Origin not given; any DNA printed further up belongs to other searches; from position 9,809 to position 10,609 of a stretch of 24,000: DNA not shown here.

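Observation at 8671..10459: Mercury-methylation gene pair hgcAB in a three-gene, translationally coupled operon led by a MarR-type regulator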

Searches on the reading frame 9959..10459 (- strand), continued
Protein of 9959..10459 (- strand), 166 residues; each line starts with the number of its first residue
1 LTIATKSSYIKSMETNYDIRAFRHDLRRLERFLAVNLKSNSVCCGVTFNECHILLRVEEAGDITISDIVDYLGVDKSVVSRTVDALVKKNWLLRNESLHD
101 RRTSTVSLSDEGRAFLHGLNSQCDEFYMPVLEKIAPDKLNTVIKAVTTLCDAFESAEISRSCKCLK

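Call 39: find_homologous_proteins(query=A3, max_evalue=1e-15)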
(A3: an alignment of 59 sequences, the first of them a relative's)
Query A3 (59 sequences) (154 aa, profile of the alignment): 388 proteins with E <= 1e-15 among 5053 candidates; the best 120 are listed.
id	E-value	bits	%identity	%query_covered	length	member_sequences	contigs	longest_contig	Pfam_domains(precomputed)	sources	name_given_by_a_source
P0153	8.8e-55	202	39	86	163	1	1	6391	PF01047.29,PF12840.14,PF22166.4,PF13463.13,PF12802.14,PF22381.3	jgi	jgi:DNA-binding MarR family transcriptional regulator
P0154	3.8e-54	200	33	95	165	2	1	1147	PF01047.29,PF22166.4,PF13463.13,PF12802.14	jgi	-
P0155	8.7e-54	199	35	98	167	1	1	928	PF01047.29,PF13463.13,PF12802.14,PF22381.3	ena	-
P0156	1.2e-53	199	35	90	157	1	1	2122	PF01047.29,PF22166.4,PF13463.13,PF12802.14,PF22381.3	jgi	jgi:DNA-binding MarR family transcriptional regulator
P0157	1.3e-53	199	41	94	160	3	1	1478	PF01047.29,PF12840.14,PF13463.13,PF12802.14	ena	-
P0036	1.3e-53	199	36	90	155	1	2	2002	PF01047.29,PF22166.4,PF13463.13,PF12802.14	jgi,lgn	jgi:DNA-binding MarR family transcriptional regulator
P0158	2.2e-53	198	36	93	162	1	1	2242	PF01047.29,PF22166.4,PF13463.13,PF01022.27,PF12802.14,PF22381.3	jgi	jgi:DNA-binding MarR family transcriptional regulator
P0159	3.0e-53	197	35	92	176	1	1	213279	PF01047.29,PF13463.13,PF01022.27,PF09339.17,PF12802.14,PF22381.3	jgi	jgi:DNA-binding MarR family transcriptional regulator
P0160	4.1e-53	197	38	98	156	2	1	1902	PF01047.29,PF13463.13,PF12802.14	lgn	-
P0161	4.9e-53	197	36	89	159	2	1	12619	PF01047.29,PF22166.4,PF25212.3,PF13463.13,PF12802.14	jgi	jgi:DNA-binding MarR family transcriptional regulator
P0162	5.0e-53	197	33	88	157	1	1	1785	PF01047.29,PF13463.13,PF12802.14,PF22381.3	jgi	jgi:DNA-binding MarR family transcriptional regulator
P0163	5.1e-53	197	34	89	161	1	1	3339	PF01047.29,PF12802.14,PF22381.3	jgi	jgi:DNA-binding MarR family transcriptional regulator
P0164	6.3e-53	196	38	95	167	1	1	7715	PF01047.29,PF13412.13,PF22166.4,PF13463.13,PF13601.13,PF12802.14,PF22381.3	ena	-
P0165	6.4e-53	196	38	92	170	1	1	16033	PF01047.29,PF13463.13,PF12802.14,PF22381.3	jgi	jgi:DNA-binding MarR family transcriptional regulator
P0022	1.8e-52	195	35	89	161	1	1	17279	PF01047.29,PF13412.13,PF13463.13,PF01978.26,PF01022.27,PF13601.13,PF09339.17,PF12802.14,PF22381.3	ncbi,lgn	-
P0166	3.8e-52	194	34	92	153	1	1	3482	PF01047.29,PF22166.4,PF13463.13,PF12802.14,PF22381.3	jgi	jgi:DNA-binding MarR family transcriptional regulator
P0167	4.2e-52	194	35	92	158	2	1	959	PF01047.29,PF01978.26,PF09339.17,PF12802.14,PF25213.2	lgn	-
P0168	5.6e-52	193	38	96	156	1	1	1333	PF01047.29,PF13463.13,PF12802.14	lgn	-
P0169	6.7e-52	193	36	90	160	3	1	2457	PF01047.29,PF12802.14,PF25213.2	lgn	-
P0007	7.0e-52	193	37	92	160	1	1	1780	PF01047.29,PF09339.17,PF12802.14,PF25213.2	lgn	-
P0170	1.2e-51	192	37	88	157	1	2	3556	PF01047.29,PF12840.14,PF22166.4,PF13463.13,PF01022.27,PF13601.13,PF12802.14,PF22381.3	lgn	-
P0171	1.4e-51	192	38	95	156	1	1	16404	PF01047.29,PF13463.13,PF12802.14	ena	-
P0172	1.6e-51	192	31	90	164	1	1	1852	PF01047.29,PF12840.14,PF22166.4,PF13463.13,PF13601.13,PF12802.14,PF22381.3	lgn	-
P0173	2.6e-51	191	38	88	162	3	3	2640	PF01047.29,PF13463.13,PF09339.17,PF12802.14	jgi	jgi:DNA-binding MarR family transcriptional regulator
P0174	3.4e-51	191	39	88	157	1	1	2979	PF01047.29,PF22166.4,PF13463.13,PF12802.14,PF22381.3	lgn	-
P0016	3.6e-51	191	39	92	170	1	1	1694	PF01047.29,PF22166.4,PF13463.13,PF12802.14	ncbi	-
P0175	4.0e-51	191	34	85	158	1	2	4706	PF01047.29,PF12802.14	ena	-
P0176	4.2e-51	190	32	99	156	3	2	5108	PF01047.29,PF13463.13,PF12802.14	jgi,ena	-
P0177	5.2e-51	190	30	92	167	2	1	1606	PF01047.29,PF13463.13,PF01978.26,PF09339.17,PF12802.14,PF22381.3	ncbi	-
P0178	5.7e-51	190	34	97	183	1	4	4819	PF01047.29,PF12840.14,PF13463.13,PF12802.14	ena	-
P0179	6.1e-51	190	36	84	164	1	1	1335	PF01047.29,PF12802.14,PF22381.3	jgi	jgi:DNA-binding MarR family transcriptional regulator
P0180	7.6e-51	190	30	97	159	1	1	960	PF01047.29,PF13463.13,PF12802.14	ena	-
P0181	8.3e-51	189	38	93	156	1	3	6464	PF01047.29,PF12840.14,PF13412.13,PF13463.13,PF01978.26,PF01022.27,PF09339.17,PF12802.14,PF22381.3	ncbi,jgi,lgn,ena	-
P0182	8.4e-51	189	31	90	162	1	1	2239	PF01047.29,PF13463.13,PF12802.14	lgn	-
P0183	8.4e-51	189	39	97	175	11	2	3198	PF01047.29,PF12840.14,PF25212.3,PF13463.13,PF01022.27,PF09339.17,PF12802.14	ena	-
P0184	8.4e-51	189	32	94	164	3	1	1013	PF01047.29,PF12840.14,PF13463.13,PF12802.14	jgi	jgi:DNA-binding MarR family transcriptional regulator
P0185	8.8e-51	189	38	93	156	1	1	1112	PF01047.29,PF12840.14,PF13412.13,PF13463.13,PF01978.26,PF01022.27,PF09339.17,PF12802.14,PF22381.3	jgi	-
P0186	8.9e-51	189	35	92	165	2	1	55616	PF01047.29,PF13463.13,PF12802.14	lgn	-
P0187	9.0e-51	189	35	92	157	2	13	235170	PF01047.29,PF12802.14,PF22381.3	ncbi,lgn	ncbi:MAG: MarR family transcriptional regulator [Candidatus Wallbacteria bacterium]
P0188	9.4e-51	189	35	90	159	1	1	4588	PF01047.29,PF12840.14,PF13412.13,PF13463.13,PF01978.26,PF01022.27,PF13601.13,PF09339.17,PF12802.14,PF22381.3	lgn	-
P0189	9.9e-51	189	38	88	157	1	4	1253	PF01047.29,PF25212.3,PF13463.13,PF12802.14,PF22381.3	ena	-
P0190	1.0e-50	189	33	90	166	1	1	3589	PF01047.29,PF01022.27,PF12802.14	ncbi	-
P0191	1.1e-50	189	39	99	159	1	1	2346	PF01047.29,PF22166.4,PF13463.13,PF09339.17,PF12802.14,PF22381.3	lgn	-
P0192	1.1e-50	189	35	89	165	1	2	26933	PF01047.29,PF22166.4,PF13463.13,PF13601.13,PF12802.14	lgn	-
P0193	1.2e-50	189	36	79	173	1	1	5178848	PF01047.29,PF13463.13,PF12802.14,PF22381.3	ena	-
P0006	1.2e-50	189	39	92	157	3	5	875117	PF01047.29,PF13463.13,PF12802.14,PF22381.3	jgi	-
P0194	1.3e-50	189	37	89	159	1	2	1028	PF01047.29,PF13463.13,PF13601.13,PF12802.14,PF22381.3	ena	-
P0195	1.4e-50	189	32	95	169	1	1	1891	PF01047.29,PF22166.4,PF13463.13,PF12802.14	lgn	-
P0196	1.6e-50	189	36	93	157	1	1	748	PF01047.29,PF22166.4,PF13463.13,PF12802.14,PF22381.3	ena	-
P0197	1.8e-50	188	37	85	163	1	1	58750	PF01047.29,PF13412.13,PF01978.26,PF09339.17,PF12802.14,PF22381.3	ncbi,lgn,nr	ncbi:MAG: MarR family transcriptional regulator [Spirochaetes bacterium]|nr:MarR family transcriptio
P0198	2.2e-50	188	36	89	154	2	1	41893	PF01047.29,PF22166.4,PF13463.13,PF13601.13,PF12802.14,PF22381.3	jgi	jgi:DNA-binding MarR family transcriptional regulator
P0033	2.3e-50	188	34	94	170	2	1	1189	PF01047.29,PF13463.13,PF12802.14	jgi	jgi:DNA-binding MarR family transcriptional regulator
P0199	2.3e-50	188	39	96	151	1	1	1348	PF01047.29,PF13463.13,PF12802.14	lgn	-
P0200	2.3e-50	188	34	92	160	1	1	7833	PF01047.29,PF12802.14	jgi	jgi:DNA-binding MarR family transcriptional regulator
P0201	2.5e-50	188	38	97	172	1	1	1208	PF01047.29,PF12840.14,PF25212.3,PF13463.13,PF12802.14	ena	-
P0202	2.6e-50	188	40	88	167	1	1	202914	PF01047.29,PF12802.14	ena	-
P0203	2.7e-50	188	37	88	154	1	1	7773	PF01047.29,PF12840.14,PF13412.13,PF13463.13,PF09339.17,PF12802.14,PF22381.3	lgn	-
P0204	2.7e-50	188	35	94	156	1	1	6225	PF01047.29,PF22166.4,PF12802.14,PF22381.3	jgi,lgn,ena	-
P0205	3.1e-50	188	37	97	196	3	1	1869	PF01047.29,PF12840.14,PF13463.13,PF01022.27,PF09339.17,PF12802.14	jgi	jgi:DNA-binding MarR family transcriptional regulator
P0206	4.5e-50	187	36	97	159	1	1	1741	PF01047.29,PF12840.14,PF22166.4,PF13463.13,PF12802.14,PF22381.3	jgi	jgi:DNA-binding MarR family transcriptional regulator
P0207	4.7e-50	187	33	97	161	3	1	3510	PF01047.29,PF22166.4,PF13463.13,PF12802.14,PF22381.3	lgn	-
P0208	4.8e-50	187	37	77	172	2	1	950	PF01047.29,PF13463.13,PF12802.14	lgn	-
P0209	5.3e-50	187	33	90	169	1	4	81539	PF01047.29,PF12802.14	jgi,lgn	jgi:DNA-binding MarR family transcriptional regulator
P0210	5.4e-50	187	37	97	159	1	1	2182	PF01047.29,PF22166.4,PF13463.13,PF09339.17,PF12802.14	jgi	-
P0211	5.8e-50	187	37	95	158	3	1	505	PF01047.29,PF22166.4,PF12802.14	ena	-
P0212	6.2e-50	187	35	81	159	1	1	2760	PF01047.29,PF13463.13,PF12802.14,PF22381.3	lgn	-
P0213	6.3e-50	187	34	95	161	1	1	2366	PF01047.29,PF12802.14,PF22381.3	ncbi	-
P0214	6.5e-50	187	32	100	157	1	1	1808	PF01047.29,PF12802.14,PF22381.3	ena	-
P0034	7.2e-50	186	32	94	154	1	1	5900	PF01047.29,PF12802.14,PF22381.3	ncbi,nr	ncbi:MAG: MarR family transcriptional regulator [Spirochaetes bacterium]|nr:MarR family transcriptio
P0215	7.2e-50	186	30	92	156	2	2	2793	PF01047.29,PF13463.13,PF12802.14,PF22381.3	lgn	-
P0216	7.2e-50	186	33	90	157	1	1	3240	PF01047.29,PF13463.13,PF12802.14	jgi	jgi:DNA-binding MarR family transcriptional regulator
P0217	7.5e-50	186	38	87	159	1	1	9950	PF01047.29,PF22166.4,PF13463.13,PF12802.14,PF22381.3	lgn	-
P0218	9.2e-50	186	36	91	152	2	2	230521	PF01047.29,PF13463.13,PF12802.14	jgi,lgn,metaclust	jgi:DNA-binding MarR family transcriptional regulator|metaclust:\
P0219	9.6e-50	186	35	89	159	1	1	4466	PF01047.29,PF22166.4,PF13463.13,PF12802.14,PF22381.3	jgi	jgi:DNA-binding MarR family transcriptional regulator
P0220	9.6e-50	186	33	100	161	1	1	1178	PF01047.29,PF22166.4,PF13463.13,PF12802.14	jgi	jgi:DNA-binding MarR family transcriptional regulator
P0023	1.1e-49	186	31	98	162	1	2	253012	PF01047.29,PF13463.13,PF09339.17,PF12802.14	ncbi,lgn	-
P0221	1.1e-49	186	33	90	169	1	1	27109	PF01047.29,PF12802.14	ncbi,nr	ncbi:MAG: MarR family transcriptional regulator [Syntrophus sp. (in: bacteria)]|nr:MarR family trans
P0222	1.6e-49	185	36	97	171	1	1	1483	PF01047.29,PF12840.14,PF13463.13,PF09339.17,PF12802.14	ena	-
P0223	1.6e-49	185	38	89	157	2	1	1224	PF01047.29,PF22166.4,PF25212.3,PF13463.13,PF12802.14,PF22381.3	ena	-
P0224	1.7e-49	185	34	94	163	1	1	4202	PF01047.29,PF22166.4,PF01022.27,PF12802.14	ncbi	-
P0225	1.8e-49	185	34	90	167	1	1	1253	PF01047.29,PF22166.4,PF01022.27,PF12802.14,PF22381.3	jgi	jgi:DNA-binding MarR family transcriptional regulator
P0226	1.9e-49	185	34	95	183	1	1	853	PF01047.29,PF13412.13,PF22166.4,PF25212.3,PF13463.13,PF12802.14,PF22381.3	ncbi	-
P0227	2.0e-49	185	36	87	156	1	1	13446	PF01047.29,PF22166.4,PF25212.3,PF13463.13,PF12802.14,PF22381.3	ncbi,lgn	ncbi:MAG: MarR family winged helix-turn-helix transcriptional regulator [bacterium]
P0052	2.0e-49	185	33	92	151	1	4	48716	PF01047.29,PF25212.3,PF13463.13,PF09339.17,PF12802.14,PF22381.3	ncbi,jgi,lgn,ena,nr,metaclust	ncbi:MAG TPA: hypothetical protein DHW82_05510 [Spirochaetia bacterium]|nr:MAG: hypothetical protein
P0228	2.1e-49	185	36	90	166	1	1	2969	PF01047.29,PF22166.4,PF13463.13,PF01022.27,PF12802.14,PF22381.3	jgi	-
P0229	2.3e-49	185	32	100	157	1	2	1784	PF01047.29,PF12802.14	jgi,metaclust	metaclust:\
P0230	2.4e-49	185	35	90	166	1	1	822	PF01047.29,PF12802.14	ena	-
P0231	2.6e-49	185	36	94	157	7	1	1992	PF01047.29,PF12840.14,PF25212.3,PF13463.13,PF01978.26,PF12802.14,PF22381.3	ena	-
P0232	3.0e-49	184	39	90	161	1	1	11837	PF01047.29,PF13463.13,PF12802.14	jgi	jgi:DNA-binding MarR family transcriptional regulator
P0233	3.0e-49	184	34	97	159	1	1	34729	PF01047.29,PF13463.13,PF12802.14,PF22381.3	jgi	jgi:DNA-binding MarR family transcriptional regulator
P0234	3.1e-49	184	35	91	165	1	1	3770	PF01047.29,PF12802.14,PF22381.3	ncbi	-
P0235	3.2e-49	184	31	95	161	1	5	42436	PF01047.29,PF13463.13,PF12802.14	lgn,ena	-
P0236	3.3e-49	184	41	97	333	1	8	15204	PF01047.29,PF12840.14,PF13463.13,PF00581.26,PF12802.14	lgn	-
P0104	3.3e-49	184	32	92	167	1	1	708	PF01047.29,PF13463.13,PF12802.14,PF25213.2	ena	-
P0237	3.5e-49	184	35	93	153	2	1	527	PF01047.29,PF22166.4,PF13463.13,PF12802.14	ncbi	-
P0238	3.8e-49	184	31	87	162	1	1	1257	PF01047.29,PF12802.14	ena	-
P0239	4.1e-49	184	33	95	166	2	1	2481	PF01047.29,PF12802.14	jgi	jgi:DNA-binding MarR family transcriptional regulator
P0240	4.2e-49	184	36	88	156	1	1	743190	PF01047.29,PF13412.13,PF22166.4,PF13463.13,PF12802.14,PF22381.3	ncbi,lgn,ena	-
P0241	4.7e-49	184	34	90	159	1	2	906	PF01047.29,PF13412.13,PF13463.13,PF13601.13,PF12802.14,PF22381.3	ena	-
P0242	5.6e-49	184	35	90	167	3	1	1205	PF01047.29,PF12802.14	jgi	jgi:DNA-binding MarR family transcriptional regulator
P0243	6.1e-49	183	38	91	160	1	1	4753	PF01047.29,PF13463.13,PF12802.14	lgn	-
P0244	6.1e-49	183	36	90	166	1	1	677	PF01047.29,PF22166.4,PF01022.27,PF12802.14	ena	-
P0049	6.9e-49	183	30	95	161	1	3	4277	PF01047.29,PF09339.17,PF12802.14,PF22381.3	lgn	-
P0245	7.4e-49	183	39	92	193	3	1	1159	PF01047.29,PF12840.14,PF25212.3,PF13463.13,PF12802.14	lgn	-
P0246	7.5e-49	183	40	90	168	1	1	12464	PF01047.29,PF12802.14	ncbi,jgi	jgi:DNA-binding MarR family transcriptional regulator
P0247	8.6e-49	183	36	86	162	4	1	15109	PF01047.29,PF12840.14,PF13463.13,PF12802.14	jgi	-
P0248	1.0e-48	183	39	97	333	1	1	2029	PF01047.29,PF12840.14,PF13463.13,PF00581.26,PF12802.14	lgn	-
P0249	1.1e-48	183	33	90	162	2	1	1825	PF01047.29,PF12802.14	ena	-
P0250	1.1e-48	183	33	88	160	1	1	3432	PF01047.29,PF13412.13,PF22166.4,PF13463.13,PF12802.14,PF22381.3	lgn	-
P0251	1.1e-48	183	34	90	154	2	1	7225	PF01047.29,PF12802.14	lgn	-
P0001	1.2e-48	182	100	100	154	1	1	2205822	PF01047.29,PF13463.13,PF12802.14,PF22381.3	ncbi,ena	-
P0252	1.3e-48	182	38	88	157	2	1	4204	PF01047.29,PF13463.13,PF12802.14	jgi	jgi:DNA-binding MarR family transcriptional regulator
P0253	1.5e-48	182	32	95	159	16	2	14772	PF01047.29,PF13463.13,PF13601.13,PF09339.17,PF12802.14,PF25213.2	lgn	-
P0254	1.7e-48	182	31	91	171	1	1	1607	PF01047.29,PF13463.13,PF12802.14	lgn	-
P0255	1.7e-48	182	36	87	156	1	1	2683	PF01047.29,PF12840.14,PF13412.13,PF13463.13,PF09339.17,PF12802.14,PF22381.3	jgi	jgi:DNA-binding MarR family transcriptional regulator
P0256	1.8e-48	182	37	90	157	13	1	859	PF01047.29,PF22166.4,PF25212.3,PF13463.13,PF13601.13,PF12802.14,PF22381.3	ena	-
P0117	1.9e-48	182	31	93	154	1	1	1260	PF01047.29,PF13463.13,PF01978.26,PF12802.14,PF22381.3,PF25213.2,PF14947.13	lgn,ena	-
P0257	1.9e-48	182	31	93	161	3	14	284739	PF01047.29,PF13463.13,PF12802.14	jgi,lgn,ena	jgi:DNA-binding MarR family transcriptional regulator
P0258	2.0e-48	182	32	88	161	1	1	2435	PF01047.29,PF13463.13,PF12802.14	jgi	-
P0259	2.4e-48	181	36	90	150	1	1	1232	PF01047.29,PF12802.14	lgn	-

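Call 40: find_encoding_contigs(protein=P0236, flank=4000, max_places=2)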
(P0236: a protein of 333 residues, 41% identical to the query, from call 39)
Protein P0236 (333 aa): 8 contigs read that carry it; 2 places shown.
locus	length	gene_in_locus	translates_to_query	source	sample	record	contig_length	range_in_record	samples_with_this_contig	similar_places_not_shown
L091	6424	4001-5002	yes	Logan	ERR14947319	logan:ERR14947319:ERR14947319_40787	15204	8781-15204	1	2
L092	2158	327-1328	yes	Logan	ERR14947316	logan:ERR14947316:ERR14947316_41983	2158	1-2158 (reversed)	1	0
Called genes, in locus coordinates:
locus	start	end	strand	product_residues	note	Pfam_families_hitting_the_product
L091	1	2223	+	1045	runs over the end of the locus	PF04313:HSDR_N, PF04851:ResIII, PF00270:DEAD (faint), PF18766:SWI2_SNF2, PF22679:T1R_D3-like, PF12008:EcoR124_C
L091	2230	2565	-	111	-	-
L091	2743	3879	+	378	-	PF04015:DUF362, PF12797:Fer4_2 (faint), PF14697:Fer4_21 (faint), PF12837:Fer4_6 (faint), PF12838:Fer4_7, PF13187:Fer4_9 (weak), PF13237:Fer4_10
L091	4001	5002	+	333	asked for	PF01047:MarR, PF12802:MarR_2, PF12840:HTH_20 (weak), PF13463:HTH_27 (weak), PF00581:Rhodanese (weak)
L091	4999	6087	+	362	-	PF03599:CdhD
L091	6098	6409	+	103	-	PF12838:Fer4_7 (weak), PF00037:Fer4, PF12797:Fer4_2 (weak), PF12837:Fer4_6 (weak), PF13237:Fer4_10, PF14697:Fer4_21 (weak), PF12838:Fer4_7, PF13187:Fer4_9, +4 more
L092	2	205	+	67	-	?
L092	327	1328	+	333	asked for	PF01047:MarR, PF12802:MarR_2, PF12840:HTH_20 (weak), PF13463:HTH_27 (weak), PF00581:Rhodanese (weak)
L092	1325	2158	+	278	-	?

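Call 41: find_encoding_contigs(protein=P0193, flank=4000, max_places=1)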
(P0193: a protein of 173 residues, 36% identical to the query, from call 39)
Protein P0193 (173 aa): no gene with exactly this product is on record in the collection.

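Call 42: find_encoding_contigs(protein=P0187, flank=4000, max_places=1)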
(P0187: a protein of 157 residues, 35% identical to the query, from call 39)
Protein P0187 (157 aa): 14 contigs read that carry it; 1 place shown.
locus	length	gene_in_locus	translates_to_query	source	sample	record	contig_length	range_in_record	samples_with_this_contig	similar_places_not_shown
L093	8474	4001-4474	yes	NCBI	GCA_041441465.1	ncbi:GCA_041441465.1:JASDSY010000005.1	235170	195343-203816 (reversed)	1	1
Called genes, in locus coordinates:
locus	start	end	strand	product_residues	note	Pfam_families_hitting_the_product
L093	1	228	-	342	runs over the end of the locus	PF00515:TPR_1 (faint), PF07719:TPR_2 (faint), PF13174:TPR_6 (faint), PF13181:TPR_8 (faint), PF12836:HHH_3, PF13424:TPR_12 (faint), PF13525:YfiO (weak), PF13432:TPR_16 (weak), +1 more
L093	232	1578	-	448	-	PF01979:Amidohydro_1, PF07969:Amidohydro_3 (faint)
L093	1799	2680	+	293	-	-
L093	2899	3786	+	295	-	-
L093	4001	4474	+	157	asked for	PF22381:Staph_reg_Sar_Rot (faint), PF01047:MarR, PF12802:MarR_2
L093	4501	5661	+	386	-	PF03599:CdhD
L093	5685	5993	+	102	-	PF13484:Fer4_16 (faint), PF25160:LdpA_Fe-S-bd (weak), PF00037:Fer4 (weak), PF12837:Fer4_6 (weak), PF13237:Fer4_10, PF14697:Fer4_21 (weak), PF12838:Fer4_7, PF13187:Fer4_9, +2 more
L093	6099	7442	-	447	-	PF19289:PmbA_TldD_3rd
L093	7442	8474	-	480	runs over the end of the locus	PF19290:PmbA_TldD_2nd (faint), PF01523:PmbA_TldD_1st, PF19289:PmbA_TldD_3rd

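Call 46: predict_structure(alignment_id=A3)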
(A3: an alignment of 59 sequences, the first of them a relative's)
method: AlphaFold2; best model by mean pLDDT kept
length: 154 residues; sequences in the alignment: 59
mean_pLDDT: 91.3   pTM: 0.81
mean pLDDT of the five models: 91.3, 91.0, 88.9, 88.6, 87.5
residues with pLDDT >= 90: 124; 70-90: 17; 50-70: 10; < 50: 3
segments of 3 or more residues with pLDDT < 50: none
pLDDT, mean of each block of 10 residues (from residue 1): 74 95 81 88 98 96 96 98 93 97 96 95 98 96 84 52
secondary structure, 60 per line:
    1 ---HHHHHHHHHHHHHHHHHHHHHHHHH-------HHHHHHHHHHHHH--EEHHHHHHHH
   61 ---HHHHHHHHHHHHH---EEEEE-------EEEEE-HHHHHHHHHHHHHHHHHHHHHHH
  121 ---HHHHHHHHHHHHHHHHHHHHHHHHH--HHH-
elements in order: H4-28 H36-48 H53-60 H64-76 E80-84 E92-96 H98-120 H124-148
